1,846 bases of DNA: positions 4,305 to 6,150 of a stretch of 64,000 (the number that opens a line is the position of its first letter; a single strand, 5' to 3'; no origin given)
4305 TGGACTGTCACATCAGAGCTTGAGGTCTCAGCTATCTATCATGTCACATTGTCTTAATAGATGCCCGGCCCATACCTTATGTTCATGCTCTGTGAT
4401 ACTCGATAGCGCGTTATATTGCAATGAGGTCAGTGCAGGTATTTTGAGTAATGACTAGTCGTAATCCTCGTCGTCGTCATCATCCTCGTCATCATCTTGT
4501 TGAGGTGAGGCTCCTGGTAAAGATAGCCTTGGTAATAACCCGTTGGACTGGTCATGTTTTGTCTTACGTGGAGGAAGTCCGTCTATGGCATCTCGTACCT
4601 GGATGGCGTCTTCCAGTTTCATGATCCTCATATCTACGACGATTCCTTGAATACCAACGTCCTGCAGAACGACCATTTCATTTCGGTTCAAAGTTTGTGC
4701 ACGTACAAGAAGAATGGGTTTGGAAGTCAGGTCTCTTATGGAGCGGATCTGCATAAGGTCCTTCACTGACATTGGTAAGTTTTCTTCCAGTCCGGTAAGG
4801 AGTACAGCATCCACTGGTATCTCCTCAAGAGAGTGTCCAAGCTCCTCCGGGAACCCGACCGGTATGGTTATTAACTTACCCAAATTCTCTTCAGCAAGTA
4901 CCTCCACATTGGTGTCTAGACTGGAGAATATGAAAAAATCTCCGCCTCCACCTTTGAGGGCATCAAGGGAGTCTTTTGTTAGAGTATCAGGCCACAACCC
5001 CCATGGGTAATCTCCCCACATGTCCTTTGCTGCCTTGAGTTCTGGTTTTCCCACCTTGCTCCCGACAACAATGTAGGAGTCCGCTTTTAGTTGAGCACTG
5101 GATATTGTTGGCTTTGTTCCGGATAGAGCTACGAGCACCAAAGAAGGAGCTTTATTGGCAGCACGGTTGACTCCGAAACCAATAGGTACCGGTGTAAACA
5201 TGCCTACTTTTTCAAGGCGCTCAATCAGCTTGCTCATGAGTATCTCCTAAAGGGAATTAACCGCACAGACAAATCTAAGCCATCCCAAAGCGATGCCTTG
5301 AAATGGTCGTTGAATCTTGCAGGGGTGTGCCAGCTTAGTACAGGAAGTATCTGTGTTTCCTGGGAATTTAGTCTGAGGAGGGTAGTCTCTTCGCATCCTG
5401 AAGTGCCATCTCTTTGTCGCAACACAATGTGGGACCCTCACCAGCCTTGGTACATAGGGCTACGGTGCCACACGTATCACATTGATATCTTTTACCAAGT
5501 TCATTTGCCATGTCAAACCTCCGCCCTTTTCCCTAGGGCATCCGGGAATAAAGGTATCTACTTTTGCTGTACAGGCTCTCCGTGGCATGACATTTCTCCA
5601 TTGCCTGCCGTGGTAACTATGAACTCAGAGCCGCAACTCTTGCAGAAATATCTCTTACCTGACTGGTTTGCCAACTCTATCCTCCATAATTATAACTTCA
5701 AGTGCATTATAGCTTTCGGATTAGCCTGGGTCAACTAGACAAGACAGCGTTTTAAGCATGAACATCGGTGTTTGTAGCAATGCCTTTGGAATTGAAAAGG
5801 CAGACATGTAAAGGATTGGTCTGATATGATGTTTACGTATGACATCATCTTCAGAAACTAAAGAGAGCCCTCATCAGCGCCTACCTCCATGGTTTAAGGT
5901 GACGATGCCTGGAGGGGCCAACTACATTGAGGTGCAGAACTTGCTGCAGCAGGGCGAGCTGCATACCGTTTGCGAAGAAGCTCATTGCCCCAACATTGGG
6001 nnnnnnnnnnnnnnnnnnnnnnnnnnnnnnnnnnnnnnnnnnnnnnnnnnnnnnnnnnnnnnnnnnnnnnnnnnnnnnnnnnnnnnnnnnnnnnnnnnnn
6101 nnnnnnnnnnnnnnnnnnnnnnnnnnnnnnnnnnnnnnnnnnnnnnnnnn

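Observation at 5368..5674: Two tandem desulforedoxin-like micro-ORFs missed by the ORF track, one with a Cys-to-His ligand substitution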

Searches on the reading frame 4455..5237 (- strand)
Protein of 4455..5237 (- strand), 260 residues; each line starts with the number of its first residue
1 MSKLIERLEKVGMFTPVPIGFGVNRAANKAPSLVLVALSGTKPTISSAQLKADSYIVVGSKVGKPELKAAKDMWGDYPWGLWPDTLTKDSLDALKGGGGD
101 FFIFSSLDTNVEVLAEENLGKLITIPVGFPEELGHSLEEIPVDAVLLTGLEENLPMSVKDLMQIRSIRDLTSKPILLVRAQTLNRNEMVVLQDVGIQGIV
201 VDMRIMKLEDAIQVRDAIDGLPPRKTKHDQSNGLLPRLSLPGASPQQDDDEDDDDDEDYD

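Call 3: search_protein_families(library=pfam, proteins=[window:4455-5237:-], max_evalue=1)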
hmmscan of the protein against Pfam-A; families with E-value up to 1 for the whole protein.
window:4455-5237:- (260 aa): 0 families

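Call 4: search_protein_families(library=ncbifam, proteins=[window:4455-5237:-], max_evalue=1)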
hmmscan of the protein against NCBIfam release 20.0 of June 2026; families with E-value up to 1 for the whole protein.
window:4455-5237:- (260 aa): 2 families
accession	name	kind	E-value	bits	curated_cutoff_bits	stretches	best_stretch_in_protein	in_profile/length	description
NF009621.0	PRK13125.1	equivalog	0.041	13.2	234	1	106-219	117-231/244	tryptophan synthase subunit alpha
NF003323.0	PRK04334.1-3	equivalog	0.11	11.8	271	1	85-127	115-157/250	hypothetical protein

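Call 28: search_protein_families(library=pfam, proteins=[window:4455-5237:-], max_evalue=0.01)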
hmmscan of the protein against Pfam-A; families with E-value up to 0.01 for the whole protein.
window:4455-5237:- (260 aa): 0 families

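Call 70: search_solved_structures(query=window:4455-5237:-, max_evalue=1)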
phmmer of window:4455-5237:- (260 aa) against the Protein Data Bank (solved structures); distinct sequences matched with E-value up to 1: 2.
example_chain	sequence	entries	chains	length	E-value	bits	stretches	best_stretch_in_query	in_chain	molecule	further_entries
5e52_A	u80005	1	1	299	0.055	16.3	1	2-110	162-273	Contactin-5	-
7mrn_A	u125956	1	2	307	0.32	13.8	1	2-108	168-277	Contactin-5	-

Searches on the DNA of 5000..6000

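Call 80: search_rna_families(source=window, start=5000, end=6000, threshold=evalue, max_evalue=1)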
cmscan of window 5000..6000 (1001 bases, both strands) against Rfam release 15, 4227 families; matches with E-value up to 1: 0.
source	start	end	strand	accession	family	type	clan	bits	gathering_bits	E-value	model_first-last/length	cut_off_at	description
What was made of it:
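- Tried and rejected: A structured RNA in 5000..6000: no Rfam match at E <= 1 (call 80).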
